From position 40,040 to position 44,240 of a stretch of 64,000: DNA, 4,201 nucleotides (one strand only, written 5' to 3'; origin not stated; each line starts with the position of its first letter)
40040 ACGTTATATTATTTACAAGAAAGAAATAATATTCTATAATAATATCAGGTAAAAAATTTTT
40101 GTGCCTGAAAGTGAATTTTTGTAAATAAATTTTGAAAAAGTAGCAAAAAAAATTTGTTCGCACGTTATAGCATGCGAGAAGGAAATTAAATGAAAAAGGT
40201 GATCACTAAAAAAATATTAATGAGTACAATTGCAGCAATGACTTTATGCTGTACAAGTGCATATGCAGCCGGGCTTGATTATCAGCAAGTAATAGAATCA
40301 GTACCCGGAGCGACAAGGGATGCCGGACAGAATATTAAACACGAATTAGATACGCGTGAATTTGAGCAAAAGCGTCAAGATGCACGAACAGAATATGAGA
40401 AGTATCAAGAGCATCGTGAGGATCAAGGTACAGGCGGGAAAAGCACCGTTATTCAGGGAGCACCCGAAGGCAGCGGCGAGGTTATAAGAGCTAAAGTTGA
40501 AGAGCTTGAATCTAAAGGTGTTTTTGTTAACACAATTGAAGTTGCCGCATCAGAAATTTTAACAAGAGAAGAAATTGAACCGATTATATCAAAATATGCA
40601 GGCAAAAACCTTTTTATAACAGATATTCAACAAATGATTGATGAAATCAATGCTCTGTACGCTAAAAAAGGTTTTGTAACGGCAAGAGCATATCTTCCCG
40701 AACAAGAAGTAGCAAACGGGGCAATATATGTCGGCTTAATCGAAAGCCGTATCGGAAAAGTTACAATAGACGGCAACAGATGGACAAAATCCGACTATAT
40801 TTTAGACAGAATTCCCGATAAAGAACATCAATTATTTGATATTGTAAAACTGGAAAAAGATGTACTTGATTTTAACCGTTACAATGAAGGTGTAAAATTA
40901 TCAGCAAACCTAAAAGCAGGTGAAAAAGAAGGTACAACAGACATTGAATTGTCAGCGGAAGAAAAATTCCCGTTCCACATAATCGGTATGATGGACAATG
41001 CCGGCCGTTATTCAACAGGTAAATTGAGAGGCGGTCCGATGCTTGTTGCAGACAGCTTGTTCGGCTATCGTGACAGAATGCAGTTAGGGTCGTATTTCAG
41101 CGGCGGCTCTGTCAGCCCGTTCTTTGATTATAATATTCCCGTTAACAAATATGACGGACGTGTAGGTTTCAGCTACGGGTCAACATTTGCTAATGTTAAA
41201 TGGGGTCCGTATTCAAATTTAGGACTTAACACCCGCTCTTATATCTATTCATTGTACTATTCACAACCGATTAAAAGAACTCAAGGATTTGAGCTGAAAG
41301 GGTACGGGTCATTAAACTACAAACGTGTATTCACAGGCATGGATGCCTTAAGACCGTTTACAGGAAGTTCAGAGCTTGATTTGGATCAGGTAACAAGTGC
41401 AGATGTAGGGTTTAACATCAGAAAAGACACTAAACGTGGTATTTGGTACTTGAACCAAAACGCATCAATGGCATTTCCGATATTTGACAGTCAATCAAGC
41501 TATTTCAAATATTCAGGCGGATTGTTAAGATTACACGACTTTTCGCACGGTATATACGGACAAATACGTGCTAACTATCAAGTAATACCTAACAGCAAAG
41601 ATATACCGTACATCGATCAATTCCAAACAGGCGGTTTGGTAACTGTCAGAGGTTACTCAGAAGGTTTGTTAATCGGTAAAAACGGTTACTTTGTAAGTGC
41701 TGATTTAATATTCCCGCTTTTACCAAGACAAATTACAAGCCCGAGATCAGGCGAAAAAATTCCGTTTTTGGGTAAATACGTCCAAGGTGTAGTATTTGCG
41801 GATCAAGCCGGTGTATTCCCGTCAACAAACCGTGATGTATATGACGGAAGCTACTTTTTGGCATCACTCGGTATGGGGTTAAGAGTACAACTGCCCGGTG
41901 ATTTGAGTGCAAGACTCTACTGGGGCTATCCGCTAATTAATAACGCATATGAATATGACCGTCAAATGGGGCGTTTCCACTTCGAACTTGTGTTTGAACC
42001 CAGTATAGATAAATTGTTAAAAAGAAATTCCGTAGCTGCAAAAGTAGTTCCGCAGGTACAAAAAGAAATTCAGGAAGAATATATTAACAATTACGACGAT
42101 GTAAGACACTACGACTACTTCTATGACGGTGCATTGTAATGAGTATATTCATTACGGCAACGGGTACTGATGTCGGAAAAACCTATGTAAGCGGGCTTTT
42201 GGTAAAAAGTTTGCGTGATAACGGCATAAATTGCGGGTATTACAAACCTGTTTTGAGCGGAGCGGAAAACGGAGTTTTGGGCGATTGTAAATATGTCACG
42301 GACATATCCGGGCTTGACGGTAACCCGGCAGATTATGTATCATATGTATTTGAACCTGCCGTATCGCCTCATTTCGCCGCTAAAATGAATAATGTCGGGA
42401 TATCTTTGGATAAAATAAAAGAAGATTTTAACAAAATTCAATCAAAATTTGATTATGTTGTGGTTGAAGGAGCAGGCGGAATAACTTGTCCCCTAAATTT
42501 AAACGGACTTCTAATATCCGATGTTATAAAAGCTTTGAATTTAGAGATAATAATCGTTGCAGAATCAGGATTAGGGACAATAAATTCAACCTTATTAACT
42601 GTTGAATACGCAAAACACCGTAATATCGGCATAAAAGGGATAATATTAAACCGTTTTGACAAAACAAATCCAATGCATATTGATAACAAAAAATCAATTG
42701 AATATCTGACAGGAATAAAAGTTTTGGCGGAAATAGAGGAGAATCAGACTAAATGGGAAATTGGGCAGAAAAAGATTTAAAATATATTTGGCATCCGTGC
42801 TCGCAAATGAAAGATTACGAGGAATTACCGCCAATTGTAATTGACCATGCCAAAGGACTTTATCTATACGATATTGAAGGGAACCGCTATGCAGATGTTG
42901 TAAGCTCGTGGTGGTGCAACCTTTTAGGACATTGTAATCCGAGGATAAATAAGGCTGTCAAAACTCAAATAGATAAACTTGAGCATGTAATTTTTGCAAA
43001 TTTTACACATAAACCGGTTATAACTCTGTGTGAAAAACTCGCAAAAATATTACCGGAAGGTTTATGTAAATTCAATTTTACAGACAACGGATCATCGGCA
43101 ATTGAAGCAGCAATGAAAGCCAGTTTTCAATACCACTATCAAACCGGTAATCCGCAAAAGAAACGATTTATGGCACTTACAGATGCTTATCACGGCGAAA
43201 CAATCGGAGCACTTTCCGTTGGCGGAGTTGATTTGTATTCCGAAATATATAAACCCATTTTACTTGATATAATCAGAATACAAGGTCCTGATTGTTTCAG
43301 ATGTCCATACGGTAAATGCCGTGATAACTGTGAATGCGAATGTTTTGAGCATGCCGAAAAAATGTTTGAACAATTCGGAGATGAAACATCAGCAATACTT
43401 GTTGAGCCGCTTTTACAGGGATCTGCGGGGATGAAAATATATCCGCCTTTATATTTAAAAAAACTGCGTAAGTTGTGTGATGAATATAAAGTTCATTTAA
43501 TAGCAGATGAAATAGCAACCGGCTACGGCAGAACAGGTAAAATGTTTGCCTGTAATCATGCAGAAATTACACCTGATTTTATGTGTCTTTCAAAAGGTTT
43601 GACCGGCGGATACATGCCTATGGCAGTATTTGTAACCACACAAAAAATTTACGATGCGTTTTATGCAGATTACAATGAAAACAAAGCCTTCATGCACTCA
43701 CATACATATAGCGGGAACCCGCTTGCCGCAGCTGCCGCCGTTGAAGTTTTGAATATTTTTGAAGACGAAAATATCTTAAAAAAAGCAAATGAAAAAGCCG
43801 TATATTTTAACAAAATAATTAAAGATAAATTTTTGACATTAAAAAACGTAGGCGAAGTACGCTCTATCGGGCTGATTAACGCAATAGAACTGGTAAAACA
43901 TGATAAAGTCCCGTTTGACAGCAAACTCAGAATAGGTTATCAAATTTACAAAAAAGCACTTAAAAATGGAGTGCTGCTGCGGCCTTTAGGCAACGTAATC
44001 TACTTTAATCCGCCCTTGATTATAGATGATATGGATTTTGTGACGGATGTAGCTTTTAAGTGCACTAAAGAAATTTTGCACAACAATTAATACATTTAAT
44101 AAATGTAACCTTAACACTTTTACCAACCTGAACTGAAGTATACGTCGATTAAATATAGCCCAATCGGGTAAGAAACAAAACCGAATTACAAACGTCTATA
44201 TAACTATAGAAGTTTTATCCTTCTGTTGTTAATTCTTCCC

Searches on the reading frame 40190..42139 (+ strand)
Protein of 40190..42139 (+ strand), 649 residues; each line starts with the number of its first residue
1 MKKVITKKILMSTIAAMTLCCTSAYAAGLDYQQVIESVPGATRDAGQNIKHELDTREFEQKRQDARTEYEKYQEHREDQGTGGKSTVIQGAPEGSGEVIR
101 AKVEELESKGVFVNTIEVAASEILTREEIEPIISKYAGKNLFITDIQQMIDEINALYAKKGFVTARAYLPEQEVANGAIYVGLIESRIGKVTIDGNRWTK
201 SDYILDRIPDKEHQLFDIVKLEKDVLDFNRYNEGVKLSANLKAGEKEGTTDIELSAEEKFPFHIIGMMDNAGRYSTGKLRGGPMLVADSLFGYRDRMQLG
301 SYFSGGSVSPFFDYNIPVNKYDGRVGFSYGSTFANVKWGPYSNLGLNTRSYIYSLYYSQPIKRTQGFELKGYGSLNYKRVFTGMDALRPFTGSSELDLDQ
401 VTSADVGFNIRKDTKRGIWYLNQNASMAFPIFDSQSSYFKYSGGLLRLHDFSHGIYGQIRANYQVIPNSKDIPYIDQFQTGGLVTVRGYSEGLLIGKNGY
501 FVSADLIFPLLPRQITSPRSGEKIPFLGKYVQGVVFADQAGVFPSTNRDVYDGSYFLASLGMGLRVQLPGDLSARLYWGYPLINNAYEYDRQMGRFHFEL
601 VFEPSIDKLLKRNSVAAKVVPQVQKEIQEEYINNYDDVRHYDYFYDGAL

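Call 6: search_protein_families(library=pfam, proteins=[window:40190-42139:+], max_evalue=0.001)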
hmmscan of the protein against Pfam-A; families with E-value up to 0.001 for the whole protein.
window:40190-42139:+ (649 aa): 4 families
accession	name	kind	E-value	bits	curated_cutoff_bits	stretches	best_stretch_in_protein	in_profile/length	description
PF08479.16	POTRA_2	-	1e-17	64.2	24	1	113-185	3-75/76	POTRA domain, ShlB-type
PF03865.19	ShlB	-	4e-16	59.8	22.7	1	248-512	1-272/311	Haemolysin secretion/activation protein ShlB/FhaC/HecB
PF01103.29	Omp85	-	2.8e-12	47.2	24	1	419-599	136-320/325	Omp85 superfamily domain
PF07244.20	POTRA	-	7.6e-05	23.8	21.3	0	187-226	2-41/79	Surface antigen variable number repeat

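Call 61: search_protein_families(library=ncbifam, proteins=[window:40190-42139:+], max_evalue=0.01)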
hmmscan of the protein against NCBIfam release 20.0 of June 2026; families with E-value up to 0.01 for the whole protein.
window:40190-42139:+ (649 aa): 1 family
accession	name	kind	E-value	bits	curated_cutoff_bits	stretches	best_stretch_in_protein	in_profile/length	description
TIGR03303.1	OM_YaeT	equivalog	2.8e-08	32.6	297.15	2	419-589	555-729/741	outer membrane protein assembly factor BamA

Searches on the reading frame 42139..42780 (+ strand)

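Call 32: search_protein_families(library=pfam, proteins=[window:42139-42780:+], max_evalue=0.00001)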
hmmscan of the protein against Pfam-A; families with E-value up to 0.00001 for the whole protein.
window:42139-42780:+ (213 aa): 2 families
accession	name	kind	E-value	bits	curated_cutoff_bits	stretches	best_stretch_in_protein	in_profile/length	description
PF13500.12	AAA_26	-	2.4e-46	158.6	27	1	2-203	2-192/198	AAA domain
PF01656.29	CbiA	-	1.3e-06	28.8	25.4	1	3-204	1-114/125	CobQ/CobB/MinD/ParA nucleotide binding domain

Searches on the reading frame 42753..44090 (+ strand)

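Call 32: search_protein_families(library=pfam, proteins=[window:42753-44090:+], max_evalue=0.00001)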
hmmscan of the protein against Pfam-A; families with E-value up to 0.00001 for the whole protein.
window:42753-44090:+ (445 aa): 1 family
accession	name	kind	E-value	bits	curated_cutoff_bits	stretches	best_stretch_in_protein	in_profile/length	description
PF00202.27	Aminotran_3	-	1.3e-106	357.1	30.5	1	26-428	9-391/403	Aminotransferase class-III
